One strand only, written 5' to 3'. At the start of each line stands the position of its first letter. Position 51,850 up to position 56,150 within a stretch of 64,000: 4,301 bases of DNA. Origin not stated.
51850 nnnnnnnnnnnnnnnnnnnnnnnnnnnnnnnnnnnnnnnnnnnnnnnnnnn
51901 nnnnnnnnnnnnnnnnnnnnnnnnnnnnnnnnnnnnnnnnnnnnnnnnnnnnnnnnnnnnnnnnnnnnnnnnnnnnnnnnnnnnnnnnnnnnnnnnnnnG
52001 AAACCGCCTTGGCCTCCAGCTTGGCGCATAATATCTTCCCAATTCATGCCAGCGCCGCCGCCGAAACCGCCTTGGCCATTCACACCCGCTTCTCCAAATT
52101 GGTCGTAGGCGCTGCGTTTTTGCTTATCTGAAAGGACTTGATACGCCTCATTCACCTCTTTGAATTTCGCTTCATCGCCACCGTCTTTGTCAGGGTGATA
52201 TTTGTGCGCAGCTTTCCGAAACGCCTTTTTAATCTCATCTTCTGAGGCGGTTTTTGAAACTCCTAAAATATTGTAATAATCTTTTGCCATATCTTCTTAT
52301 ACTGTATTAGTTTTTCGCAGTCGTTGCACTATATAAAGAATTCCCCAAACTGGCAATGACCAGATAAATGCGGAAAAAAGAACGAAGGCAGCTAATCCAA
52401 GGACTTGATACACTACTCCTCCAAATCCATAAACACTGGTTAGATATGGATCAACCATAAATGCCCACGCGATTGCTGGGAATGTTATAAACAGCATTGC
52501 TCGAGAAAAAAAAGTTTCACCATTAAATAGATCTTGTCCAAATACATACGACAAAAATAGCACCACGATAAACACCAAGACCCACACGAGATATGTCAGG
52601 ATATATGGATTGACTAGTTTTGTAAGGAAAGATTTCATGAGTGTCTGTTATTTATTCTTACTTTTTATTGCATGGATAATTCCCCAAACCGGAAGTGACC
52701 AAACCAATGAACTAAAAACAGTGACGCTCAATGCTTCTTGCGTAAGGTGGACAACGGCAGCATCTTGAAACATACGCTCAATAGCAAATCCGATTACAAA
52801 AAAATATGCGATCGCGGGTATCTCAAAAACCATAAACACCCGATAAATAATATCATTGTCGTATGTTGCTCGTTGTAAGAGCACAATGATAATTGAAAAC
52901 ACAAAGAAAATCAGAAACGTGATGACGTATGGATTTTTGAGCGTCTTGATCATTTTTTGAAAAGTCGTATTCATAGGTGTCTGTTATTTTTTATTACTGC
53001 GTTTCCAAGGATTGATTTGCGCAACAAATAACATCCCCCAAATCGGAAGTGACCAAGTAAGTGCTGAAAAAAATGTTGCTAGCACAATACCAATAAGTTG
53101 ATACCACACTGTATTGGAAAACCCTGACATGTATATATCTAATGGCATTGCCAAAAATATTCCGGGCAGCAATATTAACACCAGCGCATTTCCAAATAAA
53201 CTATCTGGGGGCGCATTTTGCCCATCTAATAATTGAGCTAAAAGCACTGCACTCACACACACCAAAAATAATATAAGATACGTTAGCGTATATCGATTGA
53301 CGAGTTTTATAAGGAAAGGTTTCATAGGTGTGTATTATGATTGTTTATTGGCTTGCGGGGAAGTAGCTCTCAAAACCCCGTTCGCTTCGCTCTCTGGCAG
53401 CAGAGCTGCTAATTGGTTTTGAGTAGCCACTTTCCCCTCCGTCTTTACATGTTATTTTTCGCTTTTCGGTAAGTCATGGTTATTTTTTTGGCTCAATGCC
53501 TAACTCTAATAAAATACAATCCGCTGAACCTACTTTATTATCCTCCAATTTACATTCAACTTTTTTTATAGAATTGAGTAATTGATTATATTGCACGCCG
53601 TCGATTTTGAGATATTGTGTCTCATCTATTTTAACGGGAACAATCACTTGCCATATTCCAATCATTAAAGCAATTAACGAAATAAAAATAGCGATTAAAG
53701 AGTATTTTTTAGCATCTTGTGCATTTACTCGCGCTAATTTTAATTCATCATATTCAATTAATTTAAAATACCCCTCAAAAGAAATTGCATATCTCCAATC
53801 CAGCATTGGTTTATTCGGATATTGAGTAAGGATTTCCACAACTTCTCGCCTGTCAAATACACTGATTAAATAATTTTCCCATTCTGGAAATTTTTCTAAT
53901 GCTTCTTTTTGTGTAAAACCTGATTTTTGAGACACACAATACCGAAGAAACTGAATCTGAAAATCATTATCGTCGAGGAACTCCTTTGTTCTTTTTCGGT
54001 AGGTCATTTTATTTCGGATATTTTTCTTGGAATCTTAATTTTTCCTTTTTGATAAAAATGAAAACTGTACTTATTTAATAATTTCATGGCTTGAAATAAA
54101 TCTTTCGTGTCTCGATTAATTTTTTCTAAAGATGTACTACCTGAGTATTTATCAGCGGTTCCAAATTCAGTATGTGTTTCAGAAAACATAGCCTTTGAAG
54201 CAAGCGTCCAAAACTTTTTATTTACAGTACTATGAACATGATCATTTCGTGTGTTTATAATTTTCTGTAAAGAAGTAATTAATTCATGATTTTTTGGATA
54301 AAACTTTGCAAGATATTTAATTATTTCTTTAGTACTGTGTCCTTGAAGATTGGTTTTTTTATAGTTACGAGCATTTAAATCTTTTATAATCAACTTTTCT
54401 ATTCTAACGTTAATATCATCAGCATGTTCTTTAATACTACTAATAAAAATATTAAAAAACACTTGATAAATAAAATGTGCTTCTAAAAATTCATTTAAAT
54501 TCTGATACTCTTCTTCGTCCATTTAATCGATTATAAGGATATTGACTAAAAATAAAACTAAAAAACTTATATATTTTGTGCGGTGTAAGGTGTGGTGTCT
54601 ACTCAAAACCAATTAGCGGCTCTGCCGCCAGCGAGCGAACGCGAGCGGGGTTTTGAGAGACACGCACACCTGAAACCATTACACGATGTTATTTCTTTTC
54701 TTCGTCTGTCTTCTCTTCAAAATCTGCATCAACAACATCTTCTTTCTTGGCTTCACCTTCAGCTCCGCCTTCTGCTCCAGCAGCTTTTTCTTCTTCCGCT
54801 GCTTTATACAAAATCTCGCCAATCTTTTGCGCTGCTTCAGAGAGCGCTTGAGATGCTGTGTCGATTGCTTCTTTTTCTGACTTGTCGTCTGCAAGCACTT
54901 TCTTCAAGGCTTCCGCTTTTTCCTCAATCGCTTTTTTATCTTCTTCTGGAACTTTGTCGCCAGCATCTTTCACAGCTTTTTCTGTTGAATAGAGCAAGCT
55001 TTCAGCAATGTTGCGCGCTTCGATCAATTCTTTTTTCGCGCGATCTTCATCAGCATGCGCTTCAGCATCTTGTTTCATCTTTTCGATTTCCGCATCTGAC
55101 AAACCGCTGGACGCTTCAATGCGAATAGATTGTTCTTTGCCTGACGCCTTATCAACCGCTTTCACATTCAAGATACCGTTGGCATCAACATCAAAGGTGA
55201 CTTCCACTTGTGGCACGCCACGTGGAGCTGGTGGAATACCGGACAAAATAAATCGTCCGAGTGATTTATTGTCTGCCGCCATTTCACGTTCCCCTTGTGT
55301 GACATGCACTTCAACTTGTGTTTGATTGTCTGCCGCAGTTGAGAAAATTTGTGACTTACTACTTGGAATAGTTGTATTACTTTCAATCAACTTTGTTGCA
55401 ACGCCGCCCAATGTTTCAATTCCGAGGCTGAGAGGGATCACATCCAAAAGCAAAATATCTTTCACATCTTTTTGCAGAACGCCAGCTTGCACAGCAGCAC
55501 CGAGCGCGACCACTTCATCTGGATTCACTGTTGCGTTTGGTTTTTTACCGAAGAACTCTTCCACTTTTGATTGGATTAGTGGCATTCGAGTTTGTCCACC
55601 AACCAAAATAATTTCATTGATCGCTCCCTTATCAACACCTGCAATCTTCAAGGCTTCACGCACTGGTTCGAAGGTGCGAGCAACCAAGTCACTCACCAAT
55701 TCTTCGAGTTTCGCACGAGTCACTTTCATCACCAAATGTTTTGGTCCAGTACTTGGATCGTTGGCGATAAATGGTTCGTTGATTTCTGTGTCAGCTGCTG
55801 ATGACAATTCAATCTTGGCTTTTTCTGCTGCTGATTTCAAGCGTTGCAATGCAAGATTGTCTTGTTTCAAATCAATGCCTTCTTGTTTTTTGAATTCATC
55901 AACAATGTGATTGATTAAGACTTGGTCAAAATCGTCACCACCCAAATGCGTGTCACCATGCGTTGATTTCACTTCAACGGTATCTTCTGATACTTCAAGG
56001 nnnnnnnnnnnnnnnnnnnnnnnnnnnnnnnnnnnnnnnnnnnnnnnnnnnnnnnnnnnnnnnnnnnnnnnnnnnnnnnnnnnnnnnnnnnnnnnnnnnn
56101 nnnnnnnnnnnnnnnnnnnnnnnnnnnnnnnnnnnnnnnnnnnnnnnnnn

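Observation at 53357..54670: Two-gene low-GC cassette flanked by hairpin-forming inverted repeats, inserted between dnaK and dnaJ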

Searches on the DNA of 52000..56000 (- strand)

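Call 10: search_rna_families(source=window, start=52000, end=56000, threshold=evalue, max_evalue=10)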
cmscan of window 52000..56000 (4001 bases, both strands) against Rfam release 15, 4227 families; matches with E-value up to 10: 6.
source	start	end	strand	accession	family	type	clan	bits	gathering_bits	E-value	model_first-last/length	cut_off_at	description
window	52594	52650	-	RF02281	TtnuCD4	Gene; snRNA; snoRNA; CD-box;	-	20.8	60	1.8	1-60/60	no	Tetrahymena snoRNA TtnuCD4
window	55229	55274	-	RF02416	TCV_H4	Cis-reg;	-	20.3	50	3.6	1-51/51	no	Turnip crinkle virus 3'UTR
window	54044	54146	+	RF01226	snoZ5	Gene; snRNA; snoRNA; CD-box;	CL00045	19.6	60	7.3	1-113/113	no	Small nucleolar RNA Z5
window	52881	52944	+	RF01662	ceN89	Gene; snRNA; snoRNA; CD-box;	-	19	48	2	1-78/78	no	Caenorhabditis snoRNA ceN89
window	52104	52180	-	RF01277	snoU54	Gene; snRNA; snoRNA; CD-box;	CL00008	18.1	35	4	1-67/67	no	Small nucleolar RNA U54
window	53253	53348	-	RF00636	NRON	Gene;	-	12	50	3.2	1-370/370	no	ncRNA Repressor of NFAT (nuclear factor of activated T cells)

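Call 83: build_rna_model(alignment_id=A2)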
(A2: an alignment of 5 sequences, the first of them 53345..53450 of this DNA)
Model R1 built from alignment A2 (5 sequences, 116 columns); structure: RNAalifold consensus.
model positions 106; base pairs 31; branch points 1; effective number of sequences 0.84; information 0.589 bits per position. Calibrated on 0.2 Mb of random sequence (short: E-values are rough).
structure used (alignment columns):
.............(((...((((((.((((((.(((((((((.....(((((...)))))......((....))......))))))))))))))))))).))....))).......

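Call 85: search_with_rna_model(model_id=R1, sources=[window, L003, L004, L005, L007, L009, L010, L011], max_evalue=10)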
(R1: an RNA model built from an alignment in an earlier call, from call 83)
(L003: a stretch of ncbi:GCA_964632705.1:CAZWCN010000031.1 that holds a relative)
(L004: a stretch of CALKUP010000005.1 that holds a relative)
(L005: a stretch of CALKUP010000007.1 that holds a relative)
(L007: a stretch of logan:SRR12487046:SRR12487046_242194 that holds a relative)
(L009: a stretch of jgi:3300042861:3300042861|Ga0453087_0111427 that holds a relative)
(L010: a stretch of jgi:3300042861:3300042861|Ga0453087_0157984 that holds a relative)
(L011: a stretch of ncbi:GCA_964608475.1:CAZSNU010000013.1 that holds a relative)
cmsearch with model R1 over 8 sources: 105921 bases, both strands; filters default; matches with E-value up to 10: 12.
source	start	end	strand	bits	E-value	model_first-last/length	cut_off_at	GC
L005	609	714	+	127.8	1e-37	1-106/106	no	0.54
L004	7754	7859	-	123.7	2.1e-36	1-106/106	no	0.55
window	53345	53450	-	123.6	2.3e-36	1-106/106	no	0.51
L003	4827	4932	+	121.2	1.3e-35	1-106/106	no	0.51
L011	3294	3400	-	112.7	6.5e-33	1-106/106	no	0.51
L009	1129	1234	+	110.4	3.6e-32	1-106/106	no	0.55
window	54575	54682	+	106.7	5.3e-31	1-106/106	no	0.55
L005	611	716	-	29.1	2.5e-06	1-106/106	no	0.54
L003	4829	4934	-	27.7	6.6e-06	1-106/106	no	0.51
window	53343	53448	+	24.3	7.9e-05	1-106/106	no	0.52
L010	536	659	+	17.4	0.013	1-106/106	no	0.48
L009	1131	1235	-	15.9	0.037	1-106/106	no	0.55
